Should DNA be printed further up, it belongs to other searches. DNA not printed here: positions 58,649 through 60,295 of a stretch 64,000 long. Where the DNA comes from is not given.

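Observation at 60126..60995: Archaeal class IA (DeoC/FbaB) aldolase paired with the ADP-dependent kinase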

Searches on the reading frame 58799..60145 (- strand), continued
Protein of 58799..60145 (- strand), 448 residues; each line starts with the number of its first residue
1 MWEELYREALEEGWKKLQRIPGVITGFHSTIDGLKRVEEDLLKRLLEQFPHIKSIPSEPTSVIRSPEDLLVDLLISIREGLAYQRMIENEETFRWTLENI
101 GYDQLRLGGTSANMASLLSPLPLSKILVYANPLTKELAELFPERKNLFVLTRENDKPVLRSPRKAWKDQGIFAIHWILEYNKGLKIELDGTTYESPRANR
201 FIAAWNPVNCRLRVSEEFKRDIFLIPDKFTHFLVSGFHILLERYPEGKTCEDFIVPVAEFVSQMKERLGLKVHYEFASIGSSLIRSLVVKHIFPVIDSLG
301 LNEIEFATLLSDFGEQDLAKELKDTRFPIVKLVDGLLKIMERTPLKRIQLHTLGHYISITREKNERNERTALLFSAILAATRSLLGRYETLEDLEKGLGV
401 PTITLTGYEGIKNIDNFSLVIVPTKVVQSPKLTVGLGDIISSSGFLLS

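Call 56: search_protein_families(library=pfam, proteins=[L122:744-2882:+, L122:2863-3321:+, L122:3318-4418:+, L122:4422-5222:+, L122:5251-6231:+, L122:6235-6702:+, L122:6699-7982:+, L122:9507-10013:+, L121:6845-9127:+, L121:2611-3375:+], max_evalue=0.0001)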
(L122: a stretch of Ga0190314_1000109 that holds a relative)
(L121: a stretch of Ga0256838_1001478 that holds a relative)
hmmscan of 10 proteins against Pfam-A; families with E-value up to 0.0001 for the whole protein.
L122:744-2882:+ (712 aa): 2 families
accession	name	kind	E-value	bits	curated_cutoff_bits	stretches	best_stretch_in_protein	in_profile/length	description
PF22649.2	Cgl0159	-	2.4e-67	227.3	27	1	412-672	2-247/251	Cgl0159-like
PF01261.30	AP_endonuc_2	-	8.6e-19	68.6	31.1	1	88-336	52-233/249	Xylose isomerase-like TIM barrel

L122:2863-3321:+ (152 aa): 1 family
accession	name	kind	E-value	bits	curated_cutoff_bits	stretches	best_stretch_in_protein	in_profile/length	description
PF03479.20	PCC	-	1.4e-29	103.2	25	1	21-131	3-115/117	Plants and Prokaryotes Conserved (PCC) domain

L122:3318-4418:+ (366 aa): 1 family
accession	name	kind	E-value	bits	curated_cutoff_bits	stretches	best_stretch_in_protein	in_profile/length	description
PF00557.29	Peptidase_M24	-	5.6e-12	46.3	23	1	139-320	2-190/208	Metallopeptidase family M24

L122:4422-5222:+ (266 aa): 1 family
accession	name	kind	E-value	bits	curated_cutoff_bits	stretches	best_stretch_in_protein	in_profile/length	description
PF04962.18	KduI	-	1.7e-74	250.9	23.9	1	19-253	24-261/262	KduI/IolB family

L122:5251-6231:+ (326 aa): 1 family
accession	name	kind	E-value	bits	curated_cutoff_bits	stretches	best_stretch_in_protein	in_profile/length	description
PF03480.18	DctP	-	1.2e-91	307.4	23.4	1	38-311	8-285/286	Bacterial extracellular solute-binding protein, family 7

L122:6235-6702:+ (155 aa): 1 family
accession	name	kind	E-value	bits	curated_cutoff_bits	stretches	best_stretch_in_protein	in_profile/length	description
PF04290.18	DctQ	-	6.8e-27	94.4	28.3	1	24-149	2-128/132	Tripartite ATP-independent periplasmic transporters, DctQ component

L122:6699-7982:+ (427 aa): 2 families
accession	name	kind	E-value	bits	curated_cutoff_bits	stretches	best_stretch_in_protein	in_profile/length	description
PF06808.19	DctM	-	3.3e-131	438.4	23.8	1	9-415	2-411/413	Tripartite ATP-independent periplasmic transporter, DctM component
PF03606.21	DcuC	-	3e-05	23.2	23.1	1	67-414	90-458/461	C4-dicarboxylate anaerobic carrier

L122:9507-10013:+ (168 aa): 0 families

L121:6845-9127:+ (760 aa): 1 family
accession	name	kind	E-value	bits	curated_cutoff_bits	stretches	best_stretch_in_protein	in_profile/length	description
PF00456.26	Transketolase_N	-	9.5e-19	68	22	1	114-287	83-264/334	Transketolase, thiamine diphosphate binding domain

L121:2611-3375:+ (254 aa): 8 families
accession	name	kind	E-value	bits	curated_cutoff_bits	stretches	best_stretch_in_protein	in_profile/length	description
PF00455.28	DeoRC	-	2.2e-48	164.7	31.8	1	76-234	3-160/160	DeoR C terminal sensor domain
PF08220.18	HTH_DeoR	-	1.1e-19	70.3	21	1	6-60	1-55/57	DeoR-like helix-turn-helix domain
PF08279.18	HTH_11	-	8.6e-13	48.4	25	1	6-51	1-45/55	HTH domain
PF08280.17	HTH_Mga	-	1.1e-05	25.7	23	1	4-44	4-44/59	M protein trans-acting positive regulator (MGA) HTH domain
PF00392.27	GntR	-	1.5e-05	25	27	1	21-56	26-61/64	Bacterial regulatory proteins, gntR family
PF01047.28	MarR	-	2.2e-05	24.7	24.6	1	7-52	5-50/59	MarR family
PF06971.19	Put_DNA-bind_N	-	5.7e-05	23.6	27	0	9-40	15-48/49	Putative DNA-binding protein N-terminus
PF13412.12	HTH_24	-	5.9e-05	23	21.9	0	6-49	4-47/48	Winged helix-turn-helix DNA-binding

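Call 58: search_protein_families(library=pfam, proteins=[L131:377-1648:+, L131:1664-2449:+, L131:2446-4590:+, L131:4587-5054:+, L131:5017-6048:+, L131:6103-6588:+, L131:6585-7964:+, L131:9317-9859:+, L131:10369-12639:+, L121:1436-2470:+], max_evalue=0.0001)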
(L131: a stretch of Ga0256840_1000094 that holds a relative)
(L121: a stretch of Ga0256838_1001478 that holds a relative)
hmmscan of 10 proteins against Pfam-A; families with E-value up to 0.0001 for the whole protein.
L131:377-1648:+ (423 aa): 0 families

L131:1664-2449:+ (261 aa): 8 families
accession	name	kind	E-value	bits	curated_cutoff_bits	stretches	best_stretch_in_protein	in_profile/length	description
PF00455.28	DeoRC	-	3.9e-50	170.3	31.8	1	75-232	2-159/160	DeoR C terminal sensor domain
PF08220.18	HTH_DeoR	-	1e-18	67.2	21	1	6-61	1-56/57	DeoR-like helix-turn-helix domain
PF08279.18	HTH_11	-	1.8e-10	40.9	25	1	6-53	2-49/55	HTH domain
PF08280.17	HTH_Mga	-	1.5e-06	28.5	23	1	10-44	10-44/59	M protein trans-acting positive regulator (MGA) HTH domain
PF01047.28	MarR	-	2.9e-05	24.3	24.6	1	10-53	8-51/59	MarR family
PF13412.12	HTH_24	-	4.9e-05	23.3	21.9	1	9-49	7-47/48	Winged helix-turn-helix DNA-binding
PF12802.13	MarR_2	-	6.2e-05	23.5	27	0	10-52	10-53/61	MarR family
PF12840.13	HTH_20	-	6.9e-05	23.2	27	0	1-49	1-48/51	Helix-turn-helix domain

L131:2446-4590:+ (714 aa): 2 families
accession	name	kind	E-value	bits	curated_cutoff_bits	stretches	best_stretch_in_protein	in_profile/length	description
PF22649.2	Cgl0159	-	1.8e-74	250.6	27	1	414-673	2-246/251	Cgl0159-like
PF01261.30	AP_endonuc_2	-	3.8e-13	50.2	31.1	1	94-337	53-232/249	Xylose isomerase-like TIM barrel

L131:4587-5054:+ (155 aa): 1 family
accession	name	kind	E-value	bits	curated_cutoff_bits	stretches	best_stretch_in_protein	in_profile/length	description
PF03479.20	PCC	-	3.8e-28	98.6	25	1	18-128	3-116/117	Plants and Prokaryotes Conserved (PCC) domain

L131:5017-6048:+ (343 aa): 1 family
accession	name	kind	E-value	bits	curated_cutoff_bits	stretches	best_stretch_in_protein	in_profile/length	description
PF03480.18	DctP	-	7.2e-82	275.4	23.4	1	53-330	6-284/286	Bacterial extracellular solute-binding protein, family 7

L131:6103-6588:+ (161 aa): 1 family
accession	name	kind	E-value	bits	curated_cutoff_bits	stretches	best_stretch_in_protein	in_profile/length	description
PF04290.18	DctQ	-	3.1e-25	89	28.3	1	26-152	1-130/132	Tripartite ATP-independent periplasmic transporters, DctQ component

L131:6585-7964:+ (459 aa): 1 family
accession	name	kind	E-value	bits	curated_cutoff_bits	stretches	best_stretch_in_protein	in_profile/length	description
PF06808.19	DctM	-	3.9e-115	385.4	23.8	1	40-449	2-413/413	Tripartite ATP-independent periplasmic transporter, DctM component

L131:9317-9859:+ (180 aa): 3 families
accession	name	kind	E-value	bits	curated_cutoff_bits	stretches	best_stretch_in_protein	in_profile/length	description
PF01408.29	GFO_IDH_MocA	-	7.3e-30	104.6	24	1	4-120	1-118/120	Oxidoreductase family, NAD-binding Rossmann fold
PF03807.23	F420_oxidored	-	1.6e-05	25.9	21.6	0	6-70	2-67/94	NADP oxidoreductase coenzyme F420-dependent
PF01488.26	Shikimate_DH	-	1.7e-05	25.3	24.3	1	5-65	14-78/138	Shikimate / quinate 5-dehydrogenase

L131:10369-12639:+ (756 aa): 2 families
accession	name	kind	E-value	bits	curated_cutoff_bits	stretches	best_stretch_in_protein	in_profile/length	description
PF00456.26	Transketolase_N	-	5.9e-24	85.1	22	1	33-294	18-266/334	Transketolase, thiamine diphosphate binding domain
PF22613.1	Transketolase_C_1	-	9.7e-06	26.2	27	1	619-697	1-77/113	Transketolase-like TK C-terminal domain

L121:1436-2470:+ (344 aa): 1 family
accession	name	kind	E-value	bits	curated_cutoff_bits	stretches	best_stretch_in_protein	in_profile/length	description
PF04041.19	Glyco_hydro_130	-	2.2e-67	227.8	26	1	25-338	5-315/320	beta-1,4-mannooligosaccharide phosphorylase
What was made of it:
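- TRAP transporters occur in the other kinase-aldolase loci (calls 56, 58).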

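Call 61: search_protein_families(library=pfam, proteins=[L110:632-2902:-, L110:2932-3600:-, L110:3919-5214:-, L110:5124-6221:-, L110:6224-7825:-, L110:9508-10449:-, L110:10451-11107:-, L110:11125-12333:-, L110:13836-14603:-, L110:14624-16675:-], max_evalue=0.0001)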
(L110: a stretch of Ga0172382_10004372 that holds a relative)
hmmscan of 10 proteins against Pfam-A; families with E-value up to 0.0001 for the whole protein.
L110:632-2902:- (756 aa): 5 families
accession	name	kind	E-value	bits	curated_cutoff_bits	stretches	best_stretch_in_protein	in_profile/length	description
PF00270.35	DEAD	-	1.4e-28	100.2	26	1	15-166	2-166/167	DEAD/DEAH box helicase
PF08148.17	DSHCT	-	8.6e-28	97.7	22.7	1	594-751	2-169/172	DSHCT (NUC185) domain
PF04851.21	ResIII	-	1.1e-14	55.1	22.5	1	13-162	4-163/164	Type III restriction enzyme, res subunit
PF22527.2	DEXQc_Suv3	-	1.8e-07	31.2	27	1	34-167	20-141/154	DEXQ-box helicase domain of Suv3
PF00271.37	Helicase_C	-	2e-07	31.7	23.5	1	301-383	38-110/110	Helicase conserved C-terminal domain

L110:2932-3600:- (222 aa): 2 families
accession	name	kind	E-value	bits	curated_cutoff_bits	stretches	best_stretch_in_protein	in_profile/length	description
PF01205.25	UPF0029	-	1.4e-38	131.6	27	1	26-129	1-105/107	Uncharacterized protein family UPF0029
PF09186.17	DUF1949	-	7.4e-11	42.2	23.7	1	149-201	3-55/56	Domain of unknown function (DUF1949)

L110:3919-5214:- (431 aa): 2 families
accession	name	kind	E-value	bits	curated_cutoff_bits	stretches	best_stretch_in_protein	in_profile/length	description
PF05504.16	Spore_GerAC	-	1.1e-48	166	23.6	1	255-422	1-167/167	Spore germination B3/ GerAC like, C-terminal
PF25198.1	Spore_GerAC_N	-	1.3e-40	139.5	27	1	54-225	1-171/176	Spore germination protein N-terminal domain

L110:5124-6221:- (365 aa): 1 family
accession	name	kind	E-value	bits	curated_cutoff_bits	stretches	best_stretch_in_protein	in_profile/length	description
PF03845.19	Spore_permease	-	7.8e-41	140.4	23.4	1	7-318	1-313/321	Spore germination protein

L110:6224-7825:- (533 aa): 1 family
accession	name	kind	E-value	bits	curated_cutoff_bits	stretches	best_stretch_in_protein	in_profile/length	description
PF03323.18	GerA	-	2.4e-186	620.2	27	1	42-503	2-464/466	Bacillus/Clostridium GerA spore germination protein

L110:9508-10449:- (313 aa): 1 family
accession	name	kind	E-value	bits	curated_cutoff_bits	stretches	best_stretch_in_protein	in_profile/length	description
PF04069.17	OpuAC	-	1.2e-54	186.1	21.2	1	40-309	1-257/257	Substrate binding domain of ABC-type glycine betaine transport system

L110:10451-11107:- (218 aa): 1 family
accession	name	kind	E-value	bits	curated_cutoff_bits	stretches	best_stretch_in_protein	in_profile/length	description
PF00528.27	BPD_transp_1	-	8.3e-26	91.3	26.4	1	41-208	1-180/184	Binding-protein-dependent transport system inner membrane component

L110:11125-12333:- (402 aa): 4 families
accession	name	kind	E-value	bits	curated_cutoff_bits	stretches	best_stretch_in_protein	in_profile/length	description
PF00005.33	ABC_tran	-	4.5e-37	128.1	25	1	30-176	1-136/137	ABC transporter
PF00571.33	CBS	-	2.5e-20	73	24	2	263-313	1-51/57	CBS domain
PF13304.12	AAA_21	-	5.1e-08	33.8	27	0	125-208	211-299/304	AAA domain, putative AbiEii toxin, Type IV TA system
PF13401.12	AAA_22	-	1.8e-05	25.5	27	0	40-73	5-39/130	AAA domain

L110:13836-14603:- (255 aa): 7 families
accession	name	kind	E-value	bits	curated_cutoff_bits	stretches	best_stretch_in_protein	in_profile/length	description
PF00455.28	DeoRC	-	1.3e-49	168.6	31.8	1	75-232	3-160/160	DeoR C terminal sensor domain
PF08220.18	HTH_DeoR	-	3.6e-19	68.7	21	1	6-61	1-56/57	DeoR-like helix-turn-helix domain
PF08279.18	HTH_11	-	5.5e-09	36.2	25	1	6-48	1-44/55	HTH domain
PF25212.1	HVO_A0114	-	1.8e-05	24.9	27.6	0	4-56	21-73/84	HVO_A0114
PF00392.27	GntR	-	2e-05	24.6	27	1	19-57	23-62/64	Bacterial regulatory proteins, gntR family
PF13412.12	HTH_24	-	7.8e-05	22.6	21.9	0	5-50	3-48/48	Winged helix-turn-helix DNA-binding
PF09756.15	DDRGK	-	8.1e-05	22.8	27.8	0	8-49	102-143/188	DDRGK domain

L110:14624-16675:- (683 aa): 2 families
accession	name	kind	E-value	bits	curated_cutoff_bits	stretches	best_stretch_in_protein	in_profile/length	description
PF22649.2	Cgl0159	-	7.6e-69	232.2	27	1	388-648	1-249/251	Cgl0159-like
PF01261.30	AP_endonuc_2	-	7.6e-13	49.2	31.1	1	68-311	31-234/249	Xylose isomerase-like TIM barrel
